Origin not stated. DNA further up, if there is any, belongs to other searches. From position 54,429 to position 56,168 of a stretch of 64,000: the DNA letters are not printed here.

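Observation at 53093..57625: Three tandem non-pyrrolysine MttB-superfamily methyltransferase paralogs with no cognate corrinoid protein or methyl-THF transferase nearby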

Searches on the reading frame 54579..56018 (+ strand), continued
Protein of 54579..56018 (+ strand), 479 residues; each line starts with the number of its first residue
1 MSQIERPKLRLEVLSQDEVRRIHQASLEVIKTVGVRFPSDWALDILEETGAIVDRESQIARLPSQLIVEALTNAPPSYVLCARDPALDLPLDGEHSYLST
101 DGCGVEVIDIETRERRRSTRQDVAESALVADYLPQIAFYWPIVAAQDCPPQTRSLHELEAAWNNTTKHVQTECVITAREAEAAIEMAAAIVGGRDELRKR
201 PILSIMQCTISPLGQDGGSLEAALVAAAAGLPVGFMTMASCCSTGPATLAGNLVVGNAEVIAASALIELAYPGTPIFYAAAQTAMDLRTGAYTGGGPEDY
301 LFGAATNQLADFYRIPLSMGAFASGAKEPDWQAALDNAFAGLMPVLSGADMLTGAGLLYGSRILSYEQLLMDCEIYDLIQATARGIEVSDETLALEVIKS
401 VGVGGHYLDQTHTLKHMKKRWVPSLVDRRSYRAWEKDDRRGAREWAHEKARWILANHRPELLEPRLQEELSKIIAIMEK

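Call 71: find_homologous_proteins(query=L012:9302-9955:+)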
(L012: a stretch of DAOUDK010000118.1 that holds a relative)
Query L012:9302-9955:+ (217 aa): 8000 proteins with E <= 0.001 among 8000 candidates; the best 120 are listed.
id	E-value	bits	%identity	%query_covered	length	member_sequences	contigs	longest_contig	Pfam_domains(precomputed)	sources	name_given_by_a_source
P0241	1.9e-131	454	100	100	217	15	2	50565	PF02607.23,PF02310.25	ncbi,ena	-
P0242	4.1e-114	397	87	100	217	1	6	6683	PF02607.23,PF02310.25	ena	-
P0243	4.7e-111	387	85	100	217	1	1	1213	PF02607.23,PF02310.25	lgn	-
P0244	3.1e-110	384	84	100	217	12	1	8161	PF02607.23,PF02310.25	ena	-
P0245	8.8e-110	383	86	100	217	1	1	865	PF02607.23,PF02310.25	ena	-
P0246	1.8e-109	382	84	100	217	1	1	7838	PF02607.23,PF02310.25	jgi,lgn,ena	-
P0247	4.4e-109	381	85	100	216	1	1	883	PF02607.23,PF02310.25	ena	-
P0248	9.5e-109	380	84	100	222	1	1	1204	PF02607.23,PF02310.25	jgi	-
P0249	1.3e-108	379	85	100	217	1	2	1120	PF02607.23,PF02310.25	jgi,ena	-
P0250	3.2e-108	378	84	100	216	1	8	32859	PF02607.23,PF02310.25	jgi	jgi:corrinoid protein of di/trimethylamine methyltransferase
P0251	1.5e-84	301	66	100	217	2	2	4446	PF02607.23,PF02310.25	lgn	-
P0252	5.7e-84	299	65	100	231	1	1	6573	PF02607.23,PF02310.25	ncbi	-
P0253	1.2e-83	298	67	99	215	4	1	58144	PF02607.23,PF02310.25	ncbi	-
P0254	1.4e-83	297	65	99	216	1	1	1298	PF02607.23,PF02310.25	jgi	jgi:corrinoid protein of di/trimethylamine methyltransferase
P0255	3.4e-83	296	85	76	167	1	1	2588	PF02607.23,PF02310.25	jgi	-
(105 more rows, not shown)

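Call 72: find_encoding_contigs(protein=P0242, flank=6000, max_places=4)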
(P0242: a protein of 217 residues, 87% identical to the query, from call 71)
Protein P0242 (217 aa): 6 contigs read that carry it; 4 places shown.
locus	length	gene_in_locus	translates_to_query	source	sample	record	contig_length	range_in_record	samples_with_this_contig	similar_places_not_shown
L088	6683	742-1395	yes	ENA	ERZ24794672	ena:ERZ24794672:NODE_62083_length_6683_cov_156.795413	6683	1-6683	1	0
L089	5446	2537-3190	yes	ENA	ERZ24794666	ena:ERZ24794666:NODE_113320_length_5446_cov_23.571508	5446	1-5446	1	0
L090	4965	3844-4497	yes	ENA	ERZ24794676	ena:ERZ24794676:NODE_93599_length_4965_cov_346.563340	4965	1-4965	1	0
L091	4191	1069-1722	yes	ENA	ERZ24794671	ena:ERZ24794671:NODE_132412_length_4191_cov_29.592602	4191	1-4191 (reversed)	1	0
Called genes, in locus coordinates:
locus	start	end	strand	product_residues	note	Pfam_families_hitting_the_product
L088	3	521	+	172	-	?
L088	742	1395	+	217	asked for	PF02607:B12-binding_2, PF02310:B12-binding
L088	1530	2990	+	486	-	PF06253:MTTB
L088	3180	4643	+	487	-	PF06253:MTTB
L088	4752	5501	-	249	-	PF00005:ABC_tran, PF02463:SMC_N (faint), PF13304:AAA_21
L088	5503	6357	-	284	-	PF00528:BPD_transp_1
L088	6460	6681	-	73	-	?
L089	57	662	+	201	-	PF02660:G3P_acyltransf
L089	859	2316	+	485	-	PF06253:MTTB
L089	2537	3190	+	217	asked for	PF02607:B12-binding_2, PF02310:B12-binding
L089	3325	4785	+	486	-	PF06253:MTTB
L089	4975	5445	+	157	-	?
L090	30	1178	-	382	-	PF04015:DUF362, PF00037:Fer4 (weak), PF13237:Fer4_10, PF12838:Fer4_7, PF13187:Fer4_9 (weak), PF25160:LdpA_Fe-S-bd (weak), PF00037:Fer4, PF12837:Fer4_6 (weak), +5 more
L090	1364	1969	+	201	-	PF02660:G3P_acyltransf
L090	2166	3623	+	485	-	PF06253:MTTB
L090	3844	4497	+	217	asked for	PF02607:B12-binding_2, PF02310:B12-binding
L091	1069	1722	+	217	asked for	PF02607:B12-binding_2, PF02310:B12-binding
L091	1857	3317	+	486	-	PF06253:MTTB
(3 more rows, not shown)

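Call 73: find_encoding_contigs(protein=P0250, flank=10000, max_places=3)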
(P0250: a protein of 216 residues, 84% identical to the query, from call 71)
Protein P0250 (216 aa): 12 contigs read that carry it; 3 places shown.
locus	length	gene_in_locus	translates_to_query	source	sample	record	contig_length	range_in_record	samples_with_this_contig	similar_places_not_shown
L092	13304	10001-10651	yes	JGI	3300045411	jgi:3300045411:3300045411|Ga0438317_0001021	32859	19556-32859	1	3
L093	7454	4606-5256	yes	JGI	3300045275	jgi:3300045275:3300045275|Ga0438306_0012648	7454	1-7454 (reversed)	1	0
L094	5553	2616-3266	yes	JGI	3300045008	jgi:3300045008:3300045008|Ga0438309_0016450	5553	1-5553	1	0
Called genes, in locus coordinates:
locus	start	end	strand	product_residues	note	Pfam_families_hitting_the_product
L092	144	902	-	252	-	PF00891:Methyltransf_2, PF01209:Ubie_methyltran, PF13489:Methyltransf_23, PF13679:Methyltransf_32 (weak), PF08241:Methyltransf_11, PF08242:Methyltransf_12, PF13649:Methyltransf_25, PF13847:Methyltransf_31, +2 more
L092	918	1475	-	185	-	-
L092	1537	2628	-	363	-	PF22558:REase-ARP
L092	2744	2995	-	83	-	PF27273:MJ0235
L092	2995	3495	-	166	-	PF01850:PIN (weak)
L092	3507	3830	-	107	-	-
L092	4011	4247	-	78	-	-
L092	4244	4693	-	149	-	PF05168:HEPN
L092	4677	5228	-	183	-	PF22600:MTPAP-like_central (faint), PF01909:NTP_transf_2, PF18765:Polbeta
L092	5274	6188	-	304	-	PF02558:ApbA, PF08546:ApbA_C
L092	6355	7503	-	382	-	PF04015:DUF362, PF00037:Fer4 (weak), PF13237:Fer4_10, PF14697:Fer4_21 (weak), PF12838:Fer4_7, PF13187:Fer4_9 (weak), PF25160:LdpA_Fe-S-bd (weak), PF00037:Fer4, +6 more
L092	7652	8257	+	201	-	PF02660:G3P_acyltransf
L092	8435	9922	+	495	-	PF06253:MTTB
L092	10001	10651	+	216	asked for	PF02607:B12-binding_2, PF02310:B12-binding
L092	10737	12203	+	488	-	PF06253:MTTB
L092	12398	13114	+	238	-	PF00072:Response_reg, PF00486:Trans_reg_C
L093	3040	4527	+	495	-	PF06253:MTTB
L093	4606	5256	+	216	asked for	PF02607:B12-binding_2, PF02310:B12-binding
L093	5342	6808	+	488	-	PF06253:MTTB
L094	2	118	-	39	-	?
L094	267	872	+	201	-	PF02660:G3P_acyltransf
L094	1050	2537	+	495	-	PF06253:MTTB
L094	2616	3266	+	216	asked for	PF02607:B12-binding_2, PF02310:B12-binding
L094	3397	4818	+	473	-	PF06253:MTTB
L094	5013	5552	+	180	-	?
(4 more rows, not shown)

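Call 83: search_solved_structures(query=L004:16097-18739:-, max_evalue=1e-10)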
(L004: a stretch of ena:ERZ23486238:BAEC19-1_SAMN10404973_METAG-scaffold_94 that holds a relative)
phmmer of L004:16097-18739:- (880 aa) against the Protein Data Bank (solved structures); distinct sequences matched with E-value up to 1e-10: 105 (the best 60 are shown).
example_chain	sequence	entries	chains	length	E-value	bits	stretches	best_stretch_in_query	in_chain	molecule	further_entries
8z1y_F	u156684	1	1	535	1.2e-81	278.2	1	359-878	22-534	Dipeptide-binding protein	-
1dpp_A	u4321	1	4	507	4.1e-80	273.1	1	366-878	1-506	DIPEPTIDE BINDING PROTEIN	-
8z1z_F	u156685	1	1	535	1.5e-79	271.3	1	359-878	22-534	Dipeptide-binding protein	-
1dpe_A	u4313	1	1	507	4.6e-79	269.7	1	369-878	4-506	DIPEPTIDE-BINDING PROTEIN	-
3m8u_A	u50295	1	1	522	2.4e-78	267.3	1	367-879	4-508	Heme-binding protein A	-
5f1q_A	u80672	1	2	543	4.3e-78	266.4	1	359-876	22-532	Periplasmic dipeptide transport protein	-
3tpa_A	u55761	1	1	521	2.5e-73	250.7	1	363-877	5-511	Heme-binding protein A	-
6ofq_A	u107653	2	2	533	1.3e-72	248.3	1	365-872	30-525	Heme-binding protein A / AI-2 binding protein A | Heme-binding protein A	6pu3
4qfk_H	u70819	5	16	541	2e-56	194.8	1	374-870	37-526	ABC transporter periplasmic peptide-binding protein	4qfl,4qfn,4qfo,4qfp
5u4o_A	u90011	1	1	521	1.5e-50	175.3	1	365-877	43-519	ABC transporter substrate-binding protein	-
1uqw_A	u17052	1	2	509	2.4e-46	161.4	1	359-869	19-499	PUTATIVE BINDING PROTEIN YLIB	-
8efz_A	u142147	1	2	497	2.6e-37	131.5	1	361-844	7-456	Extracellular solute-binding protein family 5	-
4oer_A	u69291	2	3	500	6.1e-37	130.3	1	389-844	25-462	NikA protein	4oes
3mzb_A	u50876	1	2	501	1.5e-36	129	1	380-849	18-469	Nickel-binding periplasmic protein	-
1zlq_A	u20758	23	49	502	1.5e-36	128.9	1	380-849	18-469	Nickel-binding periplasmic protein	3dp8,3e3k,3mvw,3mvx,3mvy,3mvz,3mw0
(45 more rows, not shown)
